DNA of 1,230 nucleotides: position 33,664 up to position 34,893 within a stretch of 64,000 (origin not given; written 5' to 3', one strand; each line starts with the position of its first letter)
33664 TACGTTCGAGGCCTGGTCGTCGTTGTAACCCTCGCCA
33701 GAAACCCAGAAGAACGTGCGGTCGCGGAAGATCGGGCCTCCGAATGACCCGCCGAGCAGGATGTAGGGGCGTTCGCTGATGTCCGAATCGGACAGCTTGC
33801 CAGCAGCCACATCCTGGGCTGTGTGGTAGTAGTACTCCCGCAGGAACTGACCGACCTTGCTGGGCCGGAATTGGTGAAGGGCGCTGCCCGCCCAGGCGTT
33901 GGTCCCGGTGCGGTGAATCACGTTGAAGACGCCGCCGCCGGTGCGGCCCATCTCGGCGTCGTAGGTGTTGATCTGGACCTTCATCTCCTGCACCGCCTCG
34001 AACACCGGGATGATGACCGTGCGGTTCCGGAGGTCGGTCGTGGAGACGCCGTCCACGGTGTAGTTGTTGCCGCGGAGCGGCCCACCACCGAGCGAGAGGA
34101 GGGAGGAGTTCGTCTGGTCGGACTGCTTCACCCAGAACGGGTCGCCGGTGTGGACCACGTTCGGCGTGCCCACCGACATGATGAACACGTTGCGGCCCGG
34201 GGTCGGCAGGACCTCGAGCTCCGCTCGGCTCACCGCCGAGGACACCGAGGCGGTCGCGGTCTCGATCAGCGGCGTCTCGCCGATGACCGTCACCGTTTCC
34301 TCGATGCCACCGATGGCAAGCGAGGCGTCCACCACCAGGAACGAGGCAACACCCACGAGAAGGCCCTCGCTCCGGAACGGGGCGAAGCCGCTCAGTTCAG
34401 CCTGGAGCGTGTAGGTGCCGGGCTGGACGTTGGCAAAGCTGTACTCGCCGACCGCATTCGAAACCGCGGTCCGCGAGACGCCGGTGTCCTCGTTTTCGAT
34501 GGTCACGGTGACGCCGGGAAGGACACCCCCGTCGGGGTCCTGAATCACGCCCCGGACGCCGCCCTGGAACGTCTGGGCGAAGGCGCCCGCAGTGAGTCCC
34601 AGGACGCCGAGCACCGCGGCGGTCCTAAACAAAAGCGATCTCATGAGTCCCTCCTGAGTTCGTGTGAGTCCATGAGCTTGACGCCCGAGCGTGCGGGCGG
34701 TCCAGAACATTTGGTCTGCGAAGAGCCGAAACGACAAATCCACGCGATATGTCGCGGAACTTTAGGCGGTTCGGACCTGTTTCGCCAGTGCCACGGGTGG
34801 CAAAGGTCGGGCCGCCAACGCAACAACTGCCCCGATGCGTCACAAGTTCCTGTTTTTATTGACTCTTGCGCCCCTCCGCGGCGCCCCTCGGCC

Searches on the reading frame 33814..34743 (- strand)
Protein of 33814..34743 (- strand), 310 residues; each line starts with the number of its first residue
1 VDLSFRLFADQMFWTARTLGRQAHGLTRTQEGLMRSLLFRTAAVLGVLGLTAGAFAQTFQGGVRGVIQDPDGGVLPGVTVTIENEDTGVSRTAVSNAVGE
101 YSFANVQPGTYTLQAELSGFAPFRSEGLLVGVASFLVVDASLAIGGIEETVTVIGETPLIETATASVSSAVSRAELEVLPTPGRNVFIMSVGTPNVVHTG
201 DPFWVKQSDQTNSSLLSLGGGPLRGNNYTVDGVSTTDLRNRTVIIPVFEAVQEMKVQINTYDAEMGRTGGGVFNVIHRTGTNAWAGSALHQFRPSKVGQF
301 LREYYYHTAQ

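Call 83: search_protein_families(library=pfam, proteins=[window:33814-34743:-], max_evalue=10)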
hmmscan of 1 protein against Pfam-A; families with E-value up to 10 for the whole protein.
window:33814-34743:- (310 aa): 11 families
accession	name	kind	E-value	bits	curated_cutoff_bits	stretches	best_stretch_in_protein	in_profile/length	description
PF13620.12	CarboxypepD_reg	-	4.8e-19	68.9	32.3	1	63-142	2-81/82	Carboxypeptidase regulatory-like domain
PF13715.12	CarbopepD_reg_2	-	1.8e-07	31.5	32.2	1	64-122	2-57/88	CarboxypepD_reg-like domain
PF17210.9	SdrD_B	-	1.9e-07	31.7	29.7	1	67-116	16-65/112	SdrD B-like domain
PF17802.7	SpaA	-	7e-05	23.4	23.1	1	71-114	11-57/91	Prealbumin-like fold domain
PF09430.16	EMC7_beta-sandw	-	0.011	16.4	26.6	1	75-120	7-50/122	ER membrane protein complex subunit 7, beta-sandwich domain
PF16640.11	Big_3_5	-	0.017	16.1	35.5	1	71-123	24-75/88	Bacterial Ig-like domain (group 3)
PF14686.12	fn3_3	-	0.048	13.9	24.4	1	92-115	29-51/75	Polysaccharide lyase family 4, domain II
PF24025.1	Ig_DR_A0283-like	-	0.049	14.4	27.1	1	67-113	13-60/102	DR_A0283-like, Ig-like domain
PF02369.22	Big_1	-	0.058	13.9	34.9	1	64-118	22-81/93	Bacterial Ig-like domain (group 1)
PF08308.17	PEGA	-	0.12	12.7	20.8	1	77-125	12-51/71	PEGA domain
PF23623.1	GBD_IRG7_N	-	0.25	12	27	1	73-116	35-79/95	IRG7 N-terminal galactose binding domain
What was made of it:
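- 31132..34743 (-): Oar-type outer-membrane barrel gene directly upstream of lanA (1203-aa ORF; called as 1170 aa from 34644). Probable but unproven member of the unit. No Plug match (call 83).
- Closest known: Oar, the TonB-dependent transporter needed for PopC secretion in Myxococcus xanthus. Different: No Plug domain or TonB box was detected here (call 83).
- The Plug domain and TonB box needed for TonB-dependent uptake were not detected in the window's barrel (call 83).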
